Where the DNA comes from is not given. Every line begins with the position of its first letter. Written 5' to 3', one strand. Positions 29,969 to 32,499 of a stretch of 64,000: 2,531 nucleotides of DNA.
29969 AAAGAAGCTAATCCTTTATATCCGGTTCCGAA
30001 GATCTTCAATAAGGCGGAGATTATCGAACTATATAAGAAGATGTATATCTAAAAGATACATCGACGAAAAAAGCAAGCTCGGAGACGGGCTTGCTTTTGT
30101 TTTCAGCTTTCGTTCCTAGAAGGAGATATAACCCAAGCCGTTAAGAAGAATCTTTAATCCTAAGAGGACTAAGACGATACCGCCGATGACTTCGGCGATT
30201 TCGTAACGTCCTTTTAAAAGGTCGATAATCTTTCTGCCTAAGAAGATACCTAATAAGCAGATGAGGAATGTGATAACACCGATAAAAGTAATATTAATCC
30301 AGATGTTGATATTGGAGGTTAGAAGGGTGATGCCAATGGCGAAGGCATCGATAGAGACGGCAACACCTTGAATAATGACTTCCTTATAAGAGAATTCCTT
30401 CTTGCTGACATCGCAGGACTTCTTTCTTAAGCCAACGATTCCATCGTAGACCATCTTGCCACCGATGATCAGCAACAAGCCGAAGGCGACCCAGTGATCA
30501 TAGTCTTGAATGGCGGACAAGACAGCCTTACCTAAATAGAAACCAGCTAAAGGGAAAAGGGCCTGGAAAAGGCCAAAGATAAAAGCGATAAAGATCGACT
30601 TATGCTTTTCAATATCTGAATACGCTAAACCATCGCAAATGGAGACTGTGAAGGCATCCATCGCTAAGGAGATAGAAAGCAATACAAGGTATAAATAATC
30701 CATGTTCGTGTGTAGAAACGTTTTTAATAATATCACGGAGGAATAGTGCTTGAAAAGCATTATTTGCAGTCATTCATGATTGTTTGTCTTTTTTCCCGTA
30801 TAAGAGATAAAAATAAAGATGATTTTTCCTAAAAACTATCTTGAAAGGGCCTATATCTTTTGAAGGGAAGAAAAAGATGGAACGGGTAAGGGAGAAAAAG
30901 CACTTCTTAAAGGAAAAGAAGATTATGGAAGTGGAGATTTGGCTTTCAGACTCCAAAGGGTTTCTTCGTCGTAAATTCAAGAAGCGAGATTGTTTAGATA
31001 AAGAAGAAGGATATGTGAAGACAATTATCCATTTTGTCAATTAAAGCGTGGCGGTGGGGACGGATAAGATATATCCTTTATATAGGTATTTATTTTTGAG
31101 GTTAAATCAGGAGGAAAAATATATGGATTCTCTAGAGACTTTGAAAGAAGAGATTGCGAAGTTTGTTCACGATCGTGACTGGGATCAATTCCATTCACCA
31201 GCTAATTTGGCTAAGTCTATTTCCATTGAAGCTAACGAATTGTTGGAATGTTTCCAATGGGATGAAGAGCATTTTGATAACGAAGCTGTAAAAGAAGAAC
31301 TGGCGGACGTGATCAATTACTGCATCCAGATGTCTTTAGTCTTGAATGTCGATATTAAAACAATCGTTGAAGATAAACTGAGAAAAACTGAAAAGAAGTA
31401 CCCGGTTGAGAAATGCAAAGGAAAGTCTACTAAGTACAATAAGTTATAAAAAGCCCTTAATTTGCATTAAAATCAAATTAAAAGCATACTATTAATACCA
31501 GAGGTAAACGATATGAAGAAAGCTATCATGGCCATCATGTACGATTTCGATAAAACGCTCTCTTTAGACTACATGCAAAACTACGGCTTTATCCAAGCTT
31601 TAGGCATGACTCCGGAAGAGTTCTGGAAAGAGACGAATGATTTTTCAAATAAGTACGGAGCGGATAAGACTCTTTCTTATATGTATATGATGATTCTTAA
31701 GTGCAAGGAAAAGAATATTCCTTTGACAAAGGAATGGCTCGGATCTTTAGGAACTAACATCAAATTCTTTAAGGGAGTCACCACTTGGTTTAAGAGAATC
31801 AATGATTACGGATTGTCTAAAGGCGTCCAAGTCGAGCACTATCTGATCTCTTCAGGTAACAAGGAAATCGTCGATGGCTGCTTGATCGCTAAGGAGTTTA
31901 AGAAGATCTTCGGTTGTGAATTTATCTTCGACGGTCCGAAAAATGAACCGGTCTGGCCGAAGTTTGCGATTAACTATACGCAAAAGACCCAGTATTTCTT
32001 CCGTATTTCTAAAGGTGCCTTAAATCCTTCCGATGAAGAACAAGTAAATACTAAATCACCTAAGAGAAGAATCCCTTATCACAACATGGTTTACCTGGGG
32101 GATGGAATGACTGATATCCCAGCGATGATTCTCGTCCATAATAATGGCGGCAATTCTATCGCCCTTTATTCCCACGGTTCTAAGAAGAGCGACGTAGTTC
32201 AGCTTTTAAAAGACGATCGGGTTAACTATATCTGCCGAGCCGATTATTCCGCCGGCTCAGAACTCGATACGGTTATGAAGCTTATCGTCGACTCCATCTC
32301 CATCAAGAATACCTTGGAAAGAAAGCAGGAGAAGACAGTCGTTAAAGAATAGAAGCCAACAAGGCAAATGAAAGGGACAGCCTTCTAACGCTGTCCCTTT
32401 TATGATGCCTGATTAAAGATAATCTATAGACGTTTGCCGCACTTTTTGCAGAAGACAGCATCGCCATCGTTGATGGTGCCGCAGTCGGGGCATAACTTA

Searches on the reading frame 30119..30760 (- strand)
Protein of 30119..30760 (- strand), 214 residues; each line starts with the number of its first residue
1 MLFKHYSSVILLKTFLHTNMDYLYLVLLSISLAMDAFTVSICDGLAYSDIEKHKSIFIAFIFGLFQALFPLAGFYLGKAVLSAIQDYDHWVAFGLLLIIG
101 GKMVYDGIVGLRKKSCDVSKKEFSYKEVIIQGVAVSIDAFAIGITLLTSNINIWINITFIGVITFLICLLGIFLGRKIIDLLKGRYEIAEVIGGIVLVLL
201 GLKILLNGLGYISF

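Call 9: search_protein_families(library=ncbifam, proteins=[window:30119-30760:-], max_evalue=0.1)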
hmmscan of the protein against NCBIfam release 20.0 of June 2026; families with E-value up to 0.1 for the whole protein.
window:30119-30760:- (214 aa): 2 families
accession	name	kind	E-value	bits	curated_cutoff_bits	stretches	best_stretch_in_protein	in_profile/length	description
NF008546.0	PRK11469.1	equivalog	2.1e-26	92.8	214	1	23-206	4-183/188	manganese efflux pump MntP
TIGR02840.1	spore_YtaF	equivalog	7.3e-13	48.5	149.6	2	129-207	4-81/206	sporulation membrane protein YtaF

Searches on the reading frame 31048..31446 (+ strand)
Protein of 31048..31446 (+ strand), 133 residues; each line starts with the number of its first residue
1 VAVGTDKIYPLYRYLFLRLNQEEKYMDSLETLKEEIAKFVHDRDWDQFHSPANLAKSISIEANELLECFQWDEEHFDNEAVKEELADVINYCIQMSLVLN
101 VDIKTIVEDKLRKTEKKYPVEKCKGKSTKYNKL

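Call 3: search_protein_families(library=pfam, proteins=[window:31048-31446:+], max_evalue=1)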
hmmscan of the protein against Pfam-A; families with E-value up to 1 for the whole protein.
window:31048-31446:+ (133 aa): 2 families
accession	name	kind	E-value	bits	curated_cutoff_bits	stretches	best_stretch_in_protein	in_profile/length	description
PF12643.12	MazG-like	-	2.6e-16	60.1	27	1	57-133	2-85/85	MazG-like family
PF03819.22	MazG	-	0.00019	22.1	22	1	51-119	3-71/74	MazG nucleotide pyrophosphohydrolase domain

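Call 9: search_protein_families(library=ncbifam, proteins=[window:31048-31446:+], max_evalue=0.1)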
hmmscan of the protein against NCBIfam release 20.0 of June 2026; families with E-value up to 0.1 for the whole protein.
window:31048-31446:+ (133 aa): 2 families
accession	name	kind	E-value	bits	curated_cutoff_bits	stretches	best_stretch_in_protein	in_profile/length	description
NF006989.0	PRK09454.1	equivalog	0.00072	19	264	1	37-108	53-123/251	glycerophosphodiester phosphodiesterase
TIGR02763.1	chlamy_scaf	equivalog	0.033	14.5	104.95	1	24-105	23-103/114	scaffolding protein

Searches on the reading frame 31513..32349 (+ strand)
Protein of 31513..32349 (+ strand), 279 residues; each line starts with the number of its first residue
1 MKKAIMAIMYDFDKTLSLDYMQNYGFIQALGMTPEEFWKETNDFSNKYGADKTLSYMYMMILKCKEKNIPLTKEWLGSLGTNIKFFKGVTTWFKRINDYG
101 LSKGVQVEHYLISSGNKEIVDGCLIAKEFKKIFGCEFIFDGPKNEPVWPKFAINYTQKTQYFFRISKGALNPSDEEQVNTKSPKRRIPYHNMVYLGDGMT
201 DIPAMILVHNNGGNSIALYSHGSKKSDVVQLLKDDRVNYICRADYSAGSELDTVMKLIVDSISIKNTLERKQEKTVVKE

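Call 3: search_protein_families(library=pfam, proteins=[window:31513-32349:+], max_evalue=1)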
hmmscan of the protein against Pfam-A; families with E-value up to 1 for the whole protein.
window:31513-32349:+ (279 aa): 3 families
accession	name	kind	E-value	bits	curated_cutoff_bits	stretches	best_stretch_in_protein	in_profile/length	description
PF06888.18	Put_Phosphatase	-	0.00035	20.5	27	1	8-207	3-187/234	Putative Phosphatase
PF12710.13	HAD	-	0.0093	16.8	27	1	9-205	2-188/189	haloacid dehalogenase-like hydrolase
PF02209.24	VHP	-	0.035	14.5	27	0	25-37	6-18/36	Villin headpiece domain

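Call 4: search_protein_families(library=padloc, proteins=[window:31513-32349:+], max_evalue=1)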
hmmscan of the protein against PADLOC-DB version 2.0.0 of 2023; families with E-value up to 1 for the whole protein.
window:31513-32349:+ (279 aa): 3 families
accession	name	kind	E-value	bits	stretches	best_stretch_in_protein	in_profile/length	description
PDLC05002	PDC-S34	-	7.9e-108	358.2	1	2-274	2-278/284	-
PDLC05001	PDC-S34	-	1.7e-94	315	1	2-274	12-284/384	-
PDLC05000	PDC-S34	-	8e-90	300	1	5-272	3-270/416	-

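Call 9: search_protein_families(library=ncbifam, proteins=[window:31513-32349:+], max_evalue=0.1)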
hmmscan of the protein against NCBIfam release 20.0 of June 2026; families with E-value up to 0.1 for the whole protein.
window:31513-32349:+ (279 aa): 2 families
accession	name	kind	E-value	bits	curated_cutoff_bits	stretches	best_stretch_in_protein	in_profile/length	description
TIGR01489.1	DKMTPPase-SF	subfamily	0.0011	19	81.55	1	7-205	3-178/188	MtnX-like HAD-IB family phosphatase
TIGR01488.1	HAD-SF-IB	subfamily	0.016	15.2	45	0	108-206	91-175/177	HAD-IB family phosphatase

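Call 31: find_homologous_proteins(query=window:31513-32349:+, max_evalue=0.00001)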
Query window:31513-32349:+ (279 aa): 6810 proteins with E <= 0.00001 among 7073 candidates; the best 120 are listed.
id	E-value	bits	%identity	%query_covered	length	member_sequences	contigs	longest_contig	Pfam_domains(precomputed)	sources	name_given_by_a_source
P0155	1.7e-187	639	100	100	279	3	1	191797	-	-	-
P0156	4.6e-158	543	87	97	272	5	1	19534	-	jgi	jgi:hypothetical protein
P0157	2.5e-154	530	84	99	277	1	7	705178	-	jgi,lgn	jgi:hypothetical protein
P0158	5.1e-152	523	84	97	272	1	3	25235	-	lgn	-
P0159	1.6e-151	521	81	98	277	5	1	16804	-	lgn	-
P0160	9.1e-150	515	81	100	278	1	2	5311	-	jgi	jgi:2-hydroxy-3-keto-5-methylthiopentenyl-1-phosphate phosphatase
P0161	2.1e-148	511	79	99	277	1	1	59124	-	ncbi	-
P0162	8.4e-139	479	77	98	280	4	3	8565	-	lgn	-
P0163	9.7e-139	479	75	99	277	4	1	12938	-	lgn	-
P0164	3.1e-133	461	74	98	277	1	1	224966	-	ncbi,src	-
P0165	1.0e-130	453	72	98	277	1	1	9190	-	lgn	-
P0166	3.1e-125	435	68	98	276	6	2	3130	-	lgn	-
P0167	1.1e-124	433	68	98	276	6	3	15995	-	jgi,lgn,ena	-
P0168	2.0e-124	432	68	96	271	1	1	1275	-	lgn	-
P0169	4.5e-123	428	68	98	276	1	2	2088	-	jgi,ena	-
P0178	4.6e-115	402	65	97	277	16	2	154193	PF12710.14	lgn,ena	-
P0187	1.7e-112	393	63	99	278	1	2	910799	PF12710.14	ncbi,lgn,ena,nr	ncbi:MAG TPA: HAD family hydrolase [Bacilli bacterium]|nr:HAD family hydrolase [Bacilli bacterium]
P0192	4.5e-112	392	63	97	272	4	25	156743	PF12710.14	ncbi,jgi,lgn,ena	-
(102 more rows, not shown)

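Call 32: find_encoding_contigs(protein=P0187, flank=6000, max_places=2)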
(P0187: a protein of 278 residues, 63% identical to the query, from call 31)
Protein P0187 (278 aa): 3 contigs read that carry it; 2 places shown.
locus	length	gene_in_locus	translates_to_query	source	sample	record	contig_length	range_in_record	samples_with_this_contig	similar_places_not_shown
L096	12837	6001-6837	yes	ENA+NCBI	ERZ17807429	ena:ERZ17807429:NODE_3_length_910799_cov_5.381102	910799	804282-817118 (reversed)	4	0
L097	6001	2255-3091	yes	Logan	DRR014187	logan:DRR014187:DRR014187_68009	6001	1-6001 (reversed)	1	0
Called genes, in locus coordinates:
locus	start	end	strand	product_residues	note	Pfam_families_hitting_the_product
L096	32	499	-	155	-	PF20731:RE_NgoFVII_C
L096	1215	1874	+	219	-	PF06971:Put_DNA-bind_N, PF02629:CoA_binding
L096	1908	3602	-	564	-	PF01401:Peptidase_M2 (faint), PF01432:Peptidase_M3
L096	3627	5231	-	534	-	PF01676:Metalloenzyme, PF06415:iPGM_N, PF01663:Phosphodiest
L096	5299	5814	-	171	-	-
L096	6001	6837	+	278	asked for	PF12710:HAD (weak)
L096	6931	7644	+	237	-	PF01128:IspD, PF12804:NTP_transf_3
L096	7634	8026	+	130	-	PF00575:S1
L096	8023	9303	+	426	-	PF00342:PGI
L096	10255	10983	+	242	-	-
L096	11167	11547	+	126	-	-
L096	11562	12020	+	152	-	PF01957:NfeD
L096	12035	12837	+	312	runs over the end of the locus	PF01145:Band_7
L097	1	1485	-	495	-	?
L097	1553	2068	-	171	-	-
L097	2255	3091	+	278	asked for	PF12710:HAD (weak)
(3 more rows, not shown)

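Call 33: find_encoding_contigs(protein=P0192, flank=6000, max_places=3)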
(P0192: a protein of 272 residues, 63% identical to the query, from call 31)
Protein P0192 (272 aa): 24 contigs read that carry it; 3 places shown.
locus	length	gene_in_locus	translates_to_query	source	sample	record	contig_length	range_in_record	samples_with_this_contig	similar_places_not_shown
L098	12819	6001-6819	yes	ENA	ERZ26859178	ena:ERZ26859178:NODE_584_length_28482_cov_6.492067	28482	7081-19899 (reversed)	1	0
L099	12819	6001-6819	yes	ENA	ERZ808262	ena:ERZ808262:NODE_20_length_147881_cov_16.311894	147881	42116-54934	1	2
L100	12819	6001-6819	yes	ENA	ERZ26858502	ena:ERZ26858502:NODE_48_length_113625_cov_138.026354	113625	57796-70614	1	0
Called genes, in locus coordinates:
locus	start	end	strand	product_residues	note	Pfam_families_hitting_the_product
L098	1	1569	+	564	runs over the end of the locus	PF00664:ABC_membrane, PF02463:SMC_N (weak), PF13304:AAA_21 (faint), PF00005:ABC_tran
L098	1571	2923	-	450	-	PF01595:CNNM, PF00571:CBS (faint), PF03471:CorC_HlyC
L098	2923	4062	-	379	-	PF01595:CNNM, PF00571:CBS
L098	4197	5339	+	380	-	PF00270:DEAD, PF04851:ResIII, PF00271:Helicase_C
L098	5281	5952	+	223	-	PF00156:Pribosyltran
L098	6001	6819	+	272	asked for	PF12710:HAD (faint)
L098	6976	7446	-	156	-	PF02590:SPOUT_MTase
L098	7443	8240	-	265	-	PF13483:Lactamase_B_3 (faint), PF00753:Lactamase_B, PF12706:Lactamase_B_2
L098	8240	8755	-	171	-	PF03796:DnaB_C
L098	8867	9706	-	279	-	PF00772:DnaB, PF13481:AAA_25, PF03796:DnaB_C, PF06745:ATPase (faint)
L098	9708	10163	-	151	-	PF01281:Ribosomal_L9_N, PF03948:Ribosomal_L9_C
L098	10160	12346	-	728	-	PF24898:GGDEF_GdpP, PF01368:DHH, PF02272:DHHA1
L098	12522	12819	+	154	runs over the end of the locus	-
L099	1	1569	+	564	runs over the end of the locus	PF00664:ABC_membrane, PF02463:SMC_N (weak), PF13304:AAA_21 (faint), PF00005:ABC_tran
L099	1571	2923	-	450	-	PF01595:CNNM, PF00571:CBS (faint), PF03471:CorC_HlyC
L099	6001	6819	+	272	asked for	PF12710:HAD (faint)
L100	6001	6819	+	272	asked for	PF12710:HAD (faint)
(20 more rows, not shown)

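Call 34: find_encoding_contigs(protein=P0157, flank=6000, max_places=3)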
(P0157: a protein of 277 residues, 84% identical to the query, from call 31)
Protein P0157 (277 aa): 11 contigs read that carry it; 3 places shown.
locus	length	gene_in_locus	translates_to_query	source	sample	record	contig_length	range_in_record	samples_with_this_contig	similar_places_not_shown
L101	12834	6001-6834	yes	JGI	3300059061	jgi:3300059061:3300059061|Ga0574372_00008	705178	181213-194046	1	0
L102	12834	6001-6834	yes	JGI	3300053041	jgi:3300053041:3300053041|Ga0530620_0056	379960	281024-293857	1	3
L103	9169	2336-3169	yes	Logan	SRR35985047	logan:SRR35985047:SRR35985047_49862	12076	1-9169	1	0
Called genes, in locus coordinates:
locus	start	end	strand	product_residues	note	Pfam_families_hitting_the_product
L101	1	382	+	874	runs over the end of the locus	PF05193:Peptidase_M16_C, PF08367:M16C_assoc, PF22516:PreP_C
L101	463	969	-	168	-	PF01613:Flavin_Reduct (weak)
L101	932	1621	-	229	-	PF01909:NTP_transf_2 (weak)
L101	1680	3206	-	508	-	PF00117:GATase, PF07722:Peptidase_C26 (weak), PF02540:NAD_synthase (weak), PF00958:GMP_synt_C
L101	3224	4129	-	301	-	PF00294:PfkB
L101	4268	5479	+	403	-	PF00465:Fe-ADH, PF13685:Fe-ADH_2, PF25137:ADH_Fe_C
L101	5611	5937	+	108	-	PF03819:MazG (weak), PF12643:MazG-like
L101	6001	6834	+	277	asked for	-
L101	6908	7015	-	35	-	-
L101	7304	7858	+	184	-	PF08937:ThsB_TIR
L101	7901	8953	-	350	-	PF00483:NTP_transferase, PF22640:ManC_GMP_beta-helix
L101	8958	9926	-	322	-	PF01073:3Beta_HSD, PF01370:Epimerase, PF02719:Polysacc_synt_2, PF04321:RmlD_sub_bind, PF07993:NAD_binding_4, PF16363:GDP_Man_Dehyd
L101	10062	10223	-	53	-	PF00301:Rubredoxin, PF21349:RUBY_RBDX (faint)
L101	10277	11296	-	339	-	PF07411:DUF1508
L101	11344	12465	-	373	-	PF18928:DUF5677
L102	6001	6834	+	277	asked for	-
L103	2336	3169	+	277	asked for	-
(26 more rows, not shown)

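Call 75: find_encoding_contigs(protein=P0161, flank=5000, max_places=1)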
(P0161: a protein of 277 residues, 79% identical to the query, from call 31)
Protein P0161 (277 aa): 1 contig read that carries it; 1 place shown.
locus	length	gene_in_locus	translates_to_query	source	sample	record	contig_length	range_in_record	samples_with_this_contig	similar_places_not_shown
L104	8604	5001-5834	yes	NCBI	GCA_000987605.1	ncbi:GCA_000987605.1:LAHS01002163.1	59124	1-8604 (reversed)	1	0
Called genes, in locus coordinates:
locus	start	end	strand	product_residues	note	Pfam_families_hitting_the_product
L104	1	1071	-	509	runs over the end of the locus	PF00117:GATase, PF07722:Peptidase_C26 (weak), PF02540:NAD_synthase (weak), PF00958:GMP_synt_C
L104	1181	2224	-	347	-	-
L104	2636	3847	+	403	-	PF00465:Fe-ADH, PF13685:Fe-ADH_2, PF25137:ADH_Fe_C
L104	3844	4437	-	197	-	PF02659:Mntp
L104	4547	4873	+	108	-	PF12643:MazG-like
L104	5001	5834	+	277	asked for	-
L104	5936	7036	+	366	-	PF02463:SMC_N (faint), PF13304:AAA_21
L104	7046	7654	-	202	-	-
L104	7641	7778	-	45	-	-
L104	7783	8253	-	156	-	PF12844:HTH_19 (weak), PF01381:HTH_3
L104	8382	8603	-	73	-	?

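Call 76: find_encoding_contigs(protein=P0159, flank=5000, max_places=1)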
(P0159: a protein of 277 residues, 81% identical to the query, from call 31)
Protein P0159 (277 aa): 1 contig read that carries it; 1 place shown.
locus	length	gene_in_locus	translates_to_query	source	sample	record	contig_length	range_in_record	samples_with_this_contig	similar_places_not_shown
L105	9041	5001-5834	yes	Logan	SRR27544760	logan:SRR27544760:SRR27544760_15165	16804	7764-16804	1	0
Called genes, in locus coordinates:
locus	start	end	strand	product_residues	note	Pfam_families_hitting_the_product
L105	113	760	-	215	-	-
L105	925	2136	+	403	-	PF00465:Fe-ADH, PF13685:Fe-ADH_2, PF25137:ADH_Fe_C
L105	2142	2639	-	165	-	-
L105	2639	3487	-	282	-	PF13151:DUF3990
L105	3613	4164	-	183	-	PF02659:Mntp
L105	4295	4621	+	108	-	PF12643:MazG-like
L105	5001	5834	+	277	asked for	-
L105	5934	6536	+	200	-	PF13671:AAA_33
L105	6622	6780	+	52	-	PF01381:HTH_3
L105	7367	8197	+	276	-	PF03880:DbpA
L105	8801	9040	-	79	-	?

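Call 77: find_encoding_contigs(protein=P0163, flank=5000, max_places=1)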
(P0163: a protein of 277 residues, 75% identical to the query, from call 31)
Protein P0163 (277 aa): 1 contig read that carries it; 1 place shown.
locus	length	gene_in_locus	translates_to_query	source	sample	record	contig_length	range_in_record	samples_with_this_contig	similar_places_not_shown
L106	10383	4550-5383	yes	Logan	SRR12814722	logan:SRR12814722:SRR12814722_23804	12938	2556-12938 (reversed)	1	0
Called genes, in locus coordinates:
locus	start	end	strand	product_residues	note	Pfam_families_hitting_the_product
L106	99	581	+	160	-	PF22381:Staph_reg_Sar_Rot (weak), PF12802:MarR_2 (weak), PF13463:HTH_27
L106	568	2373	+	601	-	PF00664:ABC_membrane, PF00005:ABC_tran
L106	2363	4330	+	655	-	PF00664:ABC_membrane, PF00005:ABC_tran, PF02463:SMC_N (faint)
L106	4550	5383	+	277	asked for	-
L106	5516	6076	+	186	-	PF08937:ThsB_TIR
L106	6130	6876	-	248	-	PF02463:SMC_N (weak), PF00005:ABC_tran, PF13304:AAA_21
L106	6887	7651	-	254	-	PF00528:BPD_transp_1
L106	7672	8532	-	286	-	PF00497:SBP_bac_3, PF10613:Lig_chan-Glu_bd (weak)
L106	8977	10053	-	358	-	PF07411:DUF1508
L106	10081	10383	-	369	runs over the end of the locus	PF18928:DUF5677 (weak)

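Call 78: find_encoding_contigs(protein=P0167, flank=5000, max_places=1)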
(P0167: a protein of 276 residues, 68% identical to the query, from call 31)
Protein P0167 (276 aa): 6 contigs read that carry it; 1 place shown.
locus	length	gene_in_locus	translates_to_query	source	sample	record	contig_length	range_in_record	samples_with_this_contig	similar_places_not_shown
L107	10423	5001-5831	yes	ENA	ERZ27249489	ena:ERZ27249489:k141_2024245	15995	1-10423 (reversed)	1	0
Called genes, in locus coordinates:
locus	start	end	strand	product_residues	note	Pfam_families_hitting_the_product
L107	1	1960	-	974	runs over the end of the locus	PF02811:PHP, PF07733:DNA_pol3_alpha, PF17657:DNA_pol3_finger, PF14579:HHH_6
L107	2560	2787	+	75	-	PF00550:PP-binding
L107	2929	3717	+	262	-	PF03309:Pan_kinase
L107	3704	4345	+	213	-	PF09515:Thia_YuaJ (weak), PF12822:ECF_trnsprt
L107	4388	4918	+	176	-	PF00149:Metallophos, PF12850:Metallophos_2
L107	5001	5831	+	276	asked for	-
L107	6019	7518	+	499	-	PF02706:Wzz (weak), PF10609:ParA, PF13614:AAA_31, PF01656:CbiA (weak), PF09140:MipZ (weak)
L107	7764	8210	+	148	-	PF02576:RimP_N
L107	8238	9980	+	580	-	PF08529:NusA_N, PF13184:KH_NusA_1st, PF26594:KH_NusA_2nd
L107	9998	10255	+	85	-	PF04296:YlxR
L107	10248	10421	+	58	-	?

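Call 79: find_encoding_contigs(protein=P0178, flank=5000, max_places=1)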
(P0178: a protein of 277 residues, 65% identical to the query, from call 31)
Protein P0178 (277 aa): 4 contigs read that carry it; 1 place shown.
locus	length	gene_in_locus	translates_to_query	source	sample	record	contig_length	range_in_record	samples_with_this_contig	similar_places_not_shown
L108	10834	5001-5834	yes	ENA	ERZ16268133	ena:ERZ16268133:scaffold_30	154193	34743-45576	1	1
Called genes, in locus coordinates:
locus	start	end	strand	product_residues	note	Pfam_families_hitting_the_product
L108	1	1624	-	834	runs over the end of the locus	PF02687:FtsX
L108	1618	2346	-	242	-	PF00005:ABC_tran, PF02463:SMC_N (faint), PF13304:AAA_21 (faint)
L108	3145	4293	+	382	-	PF04851:ResIII, PF00270:DEAD, PF00271:Helicase_C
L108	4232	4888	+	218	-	PF00156:Pribosyltran (weak)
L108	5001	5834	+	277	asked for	PF12710:HAD (weak)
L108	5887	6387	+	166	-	PF04542:Sigma70_r2, PF08281:Sigma70_r4_2 (weak)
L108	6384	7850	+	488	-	PF00079:Serpin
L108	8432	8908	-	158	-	PF02590:SPOUT_MTase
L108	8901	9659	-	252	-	PF00753:Lactamase_B, PF23023:Anti-Pycsar_Apyc1 (weak), PF12706:Lactamase_B_2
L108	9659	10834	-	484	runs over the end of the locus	PF00772:DnaB, PF13481:AAA_25, PF03796:DnaB_C, PF06745:ATPase (faint)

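Call 93: find_related_loci(query=window:31513-32349:+, collection=metagenome_contigs, flank=6000)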
Query window:31513-32349:+ (279 aa) in metagenome_contigs; peptide patterns used: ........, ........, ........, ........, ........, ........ (x = any residue, [..] = any of these).
225 stretches matched a pattern; 82 encode a relative of the query (tblastn E <= 1e-3); the best 80 are kept; 80 distinct loci.
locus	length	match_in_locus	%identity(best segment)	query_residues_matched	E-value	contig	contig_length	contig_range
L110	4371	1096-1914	80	1-273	4e-157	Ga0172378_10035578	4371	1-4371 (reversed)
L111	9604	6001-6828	79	1-276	2e-152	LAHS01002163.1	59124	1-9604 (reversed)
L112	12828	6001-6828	74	1-276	2e-143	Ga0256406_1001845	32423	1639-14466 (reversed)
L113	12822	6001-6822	74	1-273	5e-140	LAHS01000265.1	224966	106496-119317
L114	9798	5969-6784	68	1-273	4e-130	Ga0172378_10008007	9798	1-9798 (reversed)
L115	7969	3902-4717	68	1-273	6e-130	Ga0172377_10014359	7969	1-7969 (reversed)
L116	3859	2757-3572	68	1-273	1e-132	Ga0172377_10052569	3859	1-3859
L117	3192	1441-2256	68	1-273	4e-134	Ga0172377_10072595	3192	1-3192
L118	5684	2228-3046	66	1-273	1e-125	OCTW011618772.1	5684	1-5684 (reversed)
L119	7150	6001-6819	66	1-273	2e-125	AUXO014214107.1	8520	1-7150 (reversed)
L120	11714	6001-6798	66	1-267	6e-119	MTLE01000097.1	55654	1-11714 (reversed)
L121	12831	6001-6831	62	1-279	4e-114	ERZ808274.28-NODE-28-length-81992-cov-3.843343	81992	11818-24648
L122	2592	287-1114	61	2-278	6e-117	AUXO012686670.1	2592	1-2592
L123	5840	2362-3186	59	3-278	1e-111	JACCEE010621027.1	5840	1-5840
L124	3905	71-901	59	1-279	6e-111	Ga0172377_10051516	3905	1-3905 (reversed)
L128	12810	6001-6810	56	2-273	7e-104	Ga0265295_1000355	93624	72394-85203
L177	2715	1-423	75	133-273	4e-73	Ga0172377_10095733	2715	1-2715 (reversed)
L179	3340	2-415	78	136-273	9e-72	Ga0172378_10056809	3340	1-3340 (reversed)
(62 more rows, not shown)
